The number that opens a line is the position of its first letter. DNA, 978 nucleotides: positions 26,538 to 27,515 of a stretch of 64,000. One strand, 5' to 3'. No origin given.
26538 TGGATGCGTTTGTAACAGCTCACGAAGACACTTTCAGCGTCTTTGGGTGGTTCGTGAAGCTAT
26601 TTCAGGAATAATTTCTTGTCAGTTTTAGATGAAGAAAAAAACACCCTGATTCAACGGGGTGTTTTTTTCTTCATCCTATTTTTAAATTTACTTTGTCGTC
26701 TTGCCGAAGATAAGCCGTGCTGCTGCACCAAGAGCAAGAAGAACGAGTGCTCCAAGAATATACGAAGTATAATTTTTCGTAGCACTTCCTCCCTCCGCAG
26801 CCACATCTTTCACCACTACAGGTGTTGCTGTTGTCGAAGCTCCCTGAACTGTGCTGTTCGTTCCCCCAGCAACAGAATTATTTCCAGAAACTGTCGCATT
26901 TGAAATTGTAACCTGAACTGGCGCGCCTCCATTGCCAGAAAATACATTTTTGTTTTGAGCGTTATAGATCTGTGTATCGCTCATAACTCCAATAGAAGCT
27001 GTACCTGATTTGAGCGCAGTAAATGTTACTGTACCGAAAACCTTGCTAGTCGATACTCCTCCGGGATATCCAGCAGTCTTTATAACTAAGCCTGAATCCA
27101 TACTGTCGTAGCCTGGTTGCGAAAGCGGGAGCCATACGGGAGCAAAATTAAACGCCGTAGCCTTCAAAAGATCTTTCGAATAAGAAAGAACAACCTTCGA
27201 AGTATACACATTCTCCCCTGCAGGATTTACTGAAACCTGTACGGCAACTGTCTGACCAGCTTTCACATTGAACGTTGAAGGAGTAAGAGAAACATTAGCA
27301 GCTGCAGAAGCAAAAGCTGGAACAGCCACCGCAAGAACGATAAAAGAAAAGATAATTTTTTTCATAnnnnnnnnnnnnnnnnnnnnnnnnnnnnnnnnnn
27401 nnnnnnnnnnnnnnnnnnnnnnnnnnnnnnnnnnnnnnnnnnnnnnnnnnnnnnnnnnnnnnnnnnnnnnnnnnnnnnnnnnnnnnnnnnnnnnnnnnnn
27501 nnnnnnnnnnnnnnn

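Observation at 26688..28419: Adjacent cohesin-like and dockerin-like genes: a minimal surface protein-docking pair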

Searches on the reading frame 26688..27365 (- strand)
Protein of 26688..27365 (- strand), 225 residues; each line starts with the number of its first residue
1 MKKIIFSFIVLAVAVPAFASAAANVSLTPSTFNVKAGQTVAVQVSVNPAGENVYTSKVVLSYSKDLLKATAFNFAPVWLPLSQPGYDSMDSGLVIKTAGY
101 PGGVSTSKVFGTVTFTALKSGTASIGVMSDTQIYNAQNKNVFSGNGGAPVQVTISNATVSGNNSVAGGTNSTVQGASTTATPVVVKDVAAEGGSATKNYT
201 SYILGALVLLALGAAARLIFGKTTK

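Call 3: search_protein_families(library=pfam, proteins=[window:26688-27365:-], max_evalue=1)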
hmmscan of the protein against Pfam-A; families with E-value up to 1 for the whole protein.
window:26688-27365:- (225 aa): 1 family
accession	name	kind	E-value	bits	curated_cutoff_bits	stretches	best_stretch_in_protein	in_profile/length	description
PF22544.2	HYDIN_VesB_CFA65-like_Ig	-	0.028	15.1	25.5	1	21-64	45-88/100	HYDIN/CFA65/VesB-like, Ig-like domain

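Call 4: search_protein_families(library=ncbifam, proteins=[window:26688-27365:-], max_evalue=1)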
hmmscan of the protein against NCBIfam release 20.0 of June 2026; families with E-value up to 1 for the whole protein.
window:26688-27365:- (225 aa): 1 family
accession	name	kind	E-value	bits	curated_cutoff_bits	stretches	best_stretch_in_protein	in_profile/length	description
NF040680.1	chromo_anti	equivalog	0.0008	19.3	86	1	10-55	11-54/133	enediyne antibiotic chromoprotein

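Call 6: search_solved_structures(query=window:26688-27365:-, max_evalue=10, show_alignments=3)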
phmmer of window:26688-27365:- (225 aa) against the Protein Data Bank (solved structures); distinct sequences matched with E-value up to 10: 6.
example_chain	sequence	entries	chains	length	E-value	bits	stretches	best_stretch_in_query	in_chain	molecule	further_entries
3oml_A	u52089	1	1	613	0.15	15.2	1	166-210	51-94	Peroxisomal Multifunctional Enzyme Type 2, CG3415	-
2zon_G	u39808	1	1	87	0.27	14.3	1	45-99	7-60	cytochrome c551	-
6gfv_A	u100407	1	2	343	0.4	13.8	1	120-195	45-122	Probable conserved lipoprotein LpqI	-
4a8x_C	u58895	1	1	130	0.9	12.6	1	55-94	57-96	HISTONE DEACETYLASE COMPLEX SUBUNIT SAP18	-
4a90_A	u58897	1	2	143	1.1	12.4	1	55-94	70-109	HISTONE DEACETYLASE COMPLEX SUBUNIT SAP18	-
4a6q_A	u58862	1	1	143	1.1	12.4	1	55-94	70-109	HISTONE DEACETYLASE COMPLEX SUBUNIT SAP18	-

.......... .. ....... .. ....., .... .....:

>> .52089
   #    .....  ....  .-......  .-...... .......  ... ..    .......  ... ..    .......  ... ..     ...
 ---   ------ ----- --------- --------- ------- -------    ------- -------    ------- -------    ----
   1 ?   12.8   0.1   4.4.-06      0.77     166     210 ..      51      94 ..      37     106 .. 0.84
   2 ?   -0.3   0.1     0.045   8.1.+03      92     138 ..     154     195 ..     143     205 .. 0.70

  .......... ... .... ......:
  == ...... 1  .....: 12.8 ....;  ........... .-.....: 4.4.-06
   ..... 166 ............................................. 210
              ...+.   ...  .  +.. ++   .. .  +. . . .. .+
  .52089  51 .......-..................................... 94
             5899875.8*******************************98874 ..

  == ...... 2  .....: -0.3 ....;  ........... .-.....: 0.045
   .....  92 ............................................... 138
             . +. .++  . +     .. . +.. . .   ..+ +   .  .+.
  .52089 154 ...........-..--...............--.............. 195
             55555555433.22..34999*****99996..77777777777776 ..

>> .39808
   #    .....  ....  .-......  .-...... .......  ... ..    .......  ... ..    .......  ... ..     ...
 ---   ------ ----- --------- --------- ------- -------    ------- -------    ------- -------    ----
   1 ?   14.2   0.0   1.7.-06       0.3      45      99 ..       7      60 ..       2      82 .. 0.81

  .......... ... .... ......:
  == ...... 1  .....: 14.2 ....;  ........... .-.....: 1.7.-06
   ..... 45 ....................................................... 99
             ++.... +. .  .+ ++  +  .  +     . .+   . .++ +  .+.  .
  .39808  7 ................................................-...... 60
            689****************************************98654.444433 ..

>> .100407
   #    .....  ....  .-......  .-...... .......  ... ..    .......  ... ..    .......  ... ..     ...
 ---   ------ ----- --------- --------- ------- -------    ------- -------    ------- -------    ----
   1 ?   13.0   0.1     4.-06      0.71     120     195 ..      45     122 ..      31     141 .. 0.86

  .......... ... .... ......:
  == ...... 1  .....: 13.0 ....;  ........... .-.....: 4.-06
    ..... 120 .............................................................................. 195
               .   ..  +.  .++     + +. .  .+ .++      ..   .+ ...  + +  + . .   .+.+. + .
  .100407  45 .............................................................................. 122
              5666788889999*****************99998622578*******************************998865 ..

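Call 8: find_homologous_proteins(query=window:26688-27365:-, max_evalue=0.001)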
Query window:26688-27365:- (225 aa): 70 proteins with E <= 0.001 among 4525 candidates.
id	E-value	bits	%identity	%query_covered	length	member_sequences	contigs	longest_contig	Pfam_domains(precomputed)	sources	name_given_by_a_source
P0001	1.1e-131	455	100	100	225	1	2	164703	-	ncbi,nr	ncbi:MAG: cohesin domain-containing protein [Candidatus Pacebacteria bacterium]|nr:cohesin domain-co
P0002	7.8e-109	380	84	100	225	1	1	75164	-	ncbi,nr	ncbi:MAG: hypothetical protein PHV93_03230 [Candidatus Pacebacteria bacterium]|nr:hypothetical prote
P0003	5.8e-46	175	52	80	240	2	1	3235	-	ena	-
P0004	3.7e-45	172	45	95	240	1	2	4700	-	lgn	-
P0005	1.7e-43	167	55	71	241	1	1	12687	-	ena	-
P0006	7.1e-40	155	46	97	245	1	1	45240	-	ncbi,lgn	ncbi:MAG: cohesin domain-containing protein [Minisyncoccia bacterium]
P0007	4.1e-37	146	54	68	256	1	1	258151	PF00963.25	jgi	jgi:hypothetical protein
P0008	3.1e-32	130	48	65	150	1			PF00963.25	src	-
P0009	6.2e-32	129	50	55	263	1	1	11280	-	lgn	-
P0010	1.4e-31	128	48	70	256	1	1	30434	-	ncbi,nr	ncbi:MAG: hypothetical protein JWN50_39 [Parcubacteria group bacterium]|nr:hypothetical protein [Par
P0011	2.0e-31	127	48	62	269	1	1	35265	PF06679.18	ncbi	-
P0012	1.7e-30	124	52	55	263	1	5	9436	PF00963.25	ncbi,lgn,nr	ncbi:MAG: hypothetical protein HYT43_02745 [Candidatus Taylorbacteria bacterium]|nr:hypothetical pro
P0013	1.9e-30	124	53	69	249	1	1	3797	PF00963.25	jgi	-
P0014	2.0e-30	124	49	60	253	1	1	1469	-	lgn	-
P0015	2.2e-30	124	50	56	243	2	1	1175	PF00963.25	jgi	jgi:hypothetical protein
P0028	3.0e-28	117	50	61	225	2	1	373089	PF00963.25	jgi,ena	-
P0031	6.8e-28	116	47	64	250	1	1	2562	PF00963.25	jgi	jgi:hypothetical protein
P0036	5.2e-27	113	44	65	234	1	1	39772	PF00963.25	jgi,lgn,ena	-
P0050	1.9e-25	108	44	68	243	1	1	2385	PF00963.25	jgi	jgi:hypothetical protein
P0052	5.9e-25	106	42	57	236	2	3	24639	PF00963.25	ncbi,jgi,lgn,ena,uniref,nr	ncbi:hypothetical protein A3A21_01850 [Candidatus Jorgensenbacteria bacterium RIFCSPLOWO2_01_FULL_45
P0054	7.1e-25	106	44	64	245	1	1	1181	PF00963.25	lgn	-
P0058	8.8e-24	103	47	56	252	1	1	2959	PF00963.25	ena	-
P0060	1.2e-23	102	37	83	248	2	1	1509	PF00963.25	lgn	-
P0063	3.2e-23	101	49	48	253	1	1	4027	PF00963.25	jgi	-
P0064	3.2e-23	101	40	68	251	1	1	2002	PF00963.25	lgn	-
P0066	1.9e-22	98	38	82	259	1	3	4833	PF00963.25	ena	-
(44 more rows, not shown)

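Call 10: search_solved_structures(query=A1, max_evalue=10, show_alignments=2)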
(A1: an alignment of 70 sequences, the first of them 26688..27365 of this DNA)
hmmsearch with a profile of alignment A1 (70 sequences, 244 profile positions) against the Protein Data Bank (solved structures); distinct sequences matched with E-value up to 10: 16.
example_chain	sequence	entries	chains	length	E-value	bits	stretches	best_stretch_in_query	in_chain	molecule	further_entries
2l04_A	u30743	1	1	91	0.0096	18.8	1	20-53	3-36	Major tail protein V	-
7seg_L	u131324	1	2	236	0.015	18.1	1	1-44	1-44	anti-CD16a Fab light chain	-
3j0c_A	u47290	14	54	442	0.034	17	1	114-236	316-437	E1 envelope glycoprotein | Spike glycoprotein E1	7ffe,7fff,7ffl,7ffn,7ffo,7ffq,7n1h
7sfv_A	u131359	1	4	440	0.055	16.3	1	114-234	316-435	Spike glycoprotein E1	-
6ncl_a0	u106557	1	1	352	0.069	16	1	163-238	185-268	P14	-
8eeu_A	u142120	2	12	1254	0.096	15.5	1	114-236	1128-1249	Coat protein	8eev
7lbe_E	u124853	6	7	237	0.41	13.5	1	1-55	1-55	Fab 13H11 light chain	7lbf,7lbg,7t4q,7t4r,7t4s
6dez_L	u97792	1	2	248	0.67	12.8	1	1-55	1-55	Anti-phosphotyrosine antibody PY20-4D5 light chain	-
7quz_AAA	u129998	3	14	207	0.77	12.6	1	20-54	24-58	Beta-1,3-glucanase bglH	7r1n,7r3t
6df1_L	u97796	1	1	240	0.83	12.4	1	1-55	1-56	Anti-phosphotyrosine antibody 4G10-4D5 heavy chain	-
6df2_L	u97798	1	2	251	0.88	12.4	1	1-55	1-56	Anti-phosphotyrosine antibody c310-4D5 heavy chain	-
6df0_L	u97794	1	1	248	0.91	12.3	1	1-55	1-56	4G10-4D5 Antibody Light chain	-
7t4q_G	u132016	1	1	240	0.98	12.2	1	1-46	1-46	Fab 2C12 light chain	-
7t4s_I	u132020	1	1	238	1.5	11.6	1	1-44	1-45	Fab 8I21 light chain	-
7sjo_F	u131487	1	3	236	1.9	11.3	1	1-47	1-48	Fab15H6.v4 Light Chain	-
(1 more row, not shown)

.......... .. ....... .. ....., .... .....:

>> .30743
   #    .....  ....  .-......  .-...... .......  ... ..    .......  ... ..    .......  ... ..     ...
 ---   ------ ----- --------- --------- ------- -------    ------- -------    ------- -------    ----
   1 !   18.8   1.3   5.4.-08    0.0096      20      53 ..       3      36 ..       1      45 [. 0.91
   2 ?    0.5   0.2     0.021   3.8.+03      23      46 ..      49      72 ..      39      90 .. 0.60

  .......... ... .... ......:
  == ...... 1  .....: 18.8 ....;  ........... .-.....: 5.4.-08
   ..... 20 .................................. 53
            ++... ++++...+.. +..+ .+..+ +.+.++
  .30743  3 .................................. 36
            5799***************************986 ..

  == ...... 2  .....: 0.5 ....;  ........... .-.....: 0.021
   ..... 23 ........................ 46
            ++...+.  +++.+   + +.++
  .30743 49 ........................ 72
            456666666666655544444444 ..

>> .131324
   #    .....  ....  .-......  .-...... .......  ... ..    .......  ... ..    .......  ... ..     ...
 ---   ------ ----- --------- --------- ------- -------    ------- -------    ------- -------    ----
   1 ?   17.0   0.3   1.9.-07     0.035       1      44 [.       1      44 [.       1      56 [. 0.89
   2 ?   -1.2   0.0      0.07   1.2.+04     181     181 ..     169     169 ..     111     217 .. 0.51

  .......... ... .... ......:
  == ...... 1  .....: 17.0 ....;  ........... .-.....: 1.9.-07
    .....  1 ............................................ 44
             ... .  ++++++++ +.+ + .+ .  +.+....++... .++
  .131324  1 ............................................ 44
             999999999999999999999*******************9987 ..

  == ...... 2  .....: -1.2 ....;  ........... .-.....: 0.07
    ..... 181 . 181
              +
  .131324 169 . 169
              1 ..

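Call 11: search_protein_families(library=pfam, alignment_id=A1, max_evalue=0.01)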
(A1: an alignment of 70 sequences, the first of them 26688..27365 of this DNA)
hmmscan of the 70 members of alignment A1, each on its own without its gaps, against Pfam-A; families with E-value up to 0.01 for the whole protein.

A. member 1, window:26688-27365:- (225 aa): 0 families

B. families by the number of members that match (of 70 scanned): 18 families
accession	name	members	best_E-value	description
PF00963.24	Cohesin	25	4.3e-10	Cohesin domain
PF02368.24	Big_2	4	0.00032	Bacterial Ig-like domain (group 2)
PF17410.7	Stevor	2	0.00083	Subtelomeric Variable Open Reading frame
PF06679.17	DUF1180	1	1e-05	Membrane protein FAM174-like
PF01471.23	PG_binding_1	1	3.4e-05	Putative peptidoglycan binding domain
PF09402.16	MSC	1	0.00029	Man1-Src1p-C-terminal domain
PF17037.10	CBP_BcsO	1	0.0003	Cellulose biosynthesis protein BcsO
PF06280.18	fn3_5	1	0.0022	Fn3-like domain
PF12669.12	FeoB_associated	1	0.0028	FeoB-associated Cys-rich membrane protein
PF22544.2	HYDIN_VesB_CFA65-like_Ig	1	0.0034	HYDIN/CFA65/VesB-like, Ig-like domain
PF22067.2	Cep192_D3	1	0.0058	Cep192 domain 3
PF16118.10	DUF4834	1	0.0062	Domain of unknown function (DUF4834)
PF02439.20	Adeno_E3_CR2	1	0.0067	Adenovirus E3 region protein CR2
PF11346.13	DUF3149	1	0.0075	Protein of unknown function (DUF3149)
PF21222.2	Lamp2_2nd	1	0.0089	Lysosome-associated membrane glycoprotein 2, transmembrane segment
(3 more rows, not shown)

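Call 14: predict_structure(alignment_id=A1)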
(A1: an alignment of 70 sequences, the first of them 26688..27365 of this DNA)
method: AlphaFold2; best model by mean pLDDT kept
length: 225 residues; sequences in the alignment: 70
mean_pLDDT: 85.0   pTM: 0.68
mean pLDDT of the five models: 85.0, 84.4, 84.3, 83.8, 83.7
residues with pLDDT >= 90: 140; 70-90: 29; 50-70: 50; < 50: 6
segments of 3 or more residues with pLDDT < 50: 187-189, 191-193
pLDDT, mean of each block of 10 residues (from residue 1): 64 66 94 98 97 97 98 97 88 97 97 98 98 97 92 92 60 55 55 60 89 91 66
secondary structure, 60 per line:
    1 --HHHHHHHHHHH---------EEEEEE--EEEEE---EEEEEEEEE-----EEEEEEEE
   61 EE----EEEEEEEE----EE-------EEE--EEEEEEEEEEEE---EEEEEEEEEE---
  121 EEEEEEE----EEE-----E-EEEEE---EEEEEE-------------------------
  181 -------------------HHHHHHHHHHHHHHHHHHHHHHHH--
elements in order: H3-13 E23-28 E31-35 E39-47 E53-62 E67-74 E88-90 E93-104 E108-117 E121-127 E132-134 E142-146 E150-155 H200-223

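Call 18: fold_search(model_id=the predicted structure, library=pdb)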
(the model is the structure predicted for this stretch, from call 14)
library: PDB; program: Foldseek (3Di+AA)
matches with E <= 10: 2000; with E <= 0.001: 63
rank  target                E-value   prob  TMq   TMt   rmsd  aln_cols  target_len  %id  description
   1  6kgc_A                2.0e-08  1.00  0.48  0.72   3.1       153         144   12  Crystal structure of CaDoc0917(R49D)-CaCohA2 complex at pH 5.4 (released 2020-07-08)
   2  6kgf_C                2.5e-08  1.00  0.50  0.73   2.5       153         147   12  Crystal structure of CaDoc0917(R16D)-CaCohA2 complex at pH 8.2 (released 2020-07-08)
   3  1g1k_A                2.6e-08  1.00  0.48  0.73   2.8       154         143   18  COHESIN MODULE FROM THE CELLULOSOME OF CLOSTRIDIUM CELLULOLYTICUM (released 2000-11-22)
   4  6kgd_A                4.3e-08  1.00  0.49  0.72   2.9       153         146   12  Crystal structure of CaDoc0917(R49D)-CaCohA2 complex at pH 8.0 (released 2020-07-08)
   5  5k39_A                4.5e-08  1.00  0.41  0.54   7.4       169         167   14  THE TYPE II COHESIN DOCKERIN COMPLEX FROM CLOSTRIDIUM THERMOCELLUM (released 2017-03-29)
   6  5nrm_A                8.8e-08  1.00  0.46  0.70   4.0       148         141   16  Crystal structure of the sixth cohesin from Acetivibrio cellulolyticus' scaffoldin B in complex with Cel5 dockerin S51 (released 2018-01-31)
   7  2vn6_A                9.3e-08  1.00  0.46  0.65   4.2       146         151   18  The Clostridium cellulolyticum dockerin displays a dual binding mode for its cohesin partner (released 2008-05-13)
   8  6kgf_A                1.2e-07  1.00  0.48  0.71   2.9       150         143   13  Crystal structure of CaDoc0917(R16D)-CaCohA2 complex at pH 8.2 (released 2020-07-08)
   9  6kge_A                1.5e-07  1.00  0.48  0.73   2.8       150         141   13  Crystal structure of CaDoc0917(R16D)-CaCohA2 complex at pH 5.5 (released 2020-07-08)
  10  2vn5_A                2.1e-07  1.00  0.46  0.70   4.1       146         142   18  The Clostridium cellulolyticum dockerin displays a dual binding mode for its cohesin partner (released 2008-05-20)
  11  4dh2_A                3.2e-07  1.00  0.46  0.63   4.5       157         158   13  Crystal structure of Coh-OlpC(Cthe_0452)-Doc435(Cthe_0435) complex: A novel type I Cohesin-Dockerin complex from Clost (released 2012-11-28)
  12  5m0y_A                3.2e-07  1.00  0.42  0.52   6.9       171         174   15  Crystal Structure of the CohScaA-XDocCipB type II complex from Clostridium thermocellum at 1.5Angstrom resolution (released 2017-09-06)
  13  3ghp_A                3.2e-07  1.00  0.40  0.46  10.1       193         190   13  Structure of the second type II cohesin module from the adaptor ScaA scaffoldin of Acetivibrio cellulolyticus (includi (released 2009-06-23)
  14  4dh2_C                3.4e-07  1.00  0.47  0.65   4.3       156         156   12  Crystal structure of Coh-OlpC(Cthe_0452)-Doc435(Cthe_0435) complex: A novel type I Cohesin-Dockerin complex from Clost (released 2012-11-28)
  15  6kg8_MODEL_1_A        3.5e-07  1.00  0.46  0.64   3.5       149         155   13  Solution structure of CaCohA2 from Clostridium acetobutylicum (released 2020-07-08)
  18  2xdh                  4.7e-07  1.00  0.48  0.75   2.9       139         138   14  Non-cellulosomal cohesin from the hyperthermophilic archaeon Archaeoglobus fulgidus (released 2010-05-26)
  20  2vo8                  1.0e-06  1.00  0.49  0.78   3.0       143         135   10  Cohesin module from Clostridium perfringens ATCC13124 family 33 glycoside hydrolase. (released 2008-09-02)
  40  9ifr                  1.5e-05  1.00  0.43  0.72   3.4       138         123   10  CLIPPER domain from the Gram-negative fibrillar adhesin "B9T28_05395 (released 2025-11-26)
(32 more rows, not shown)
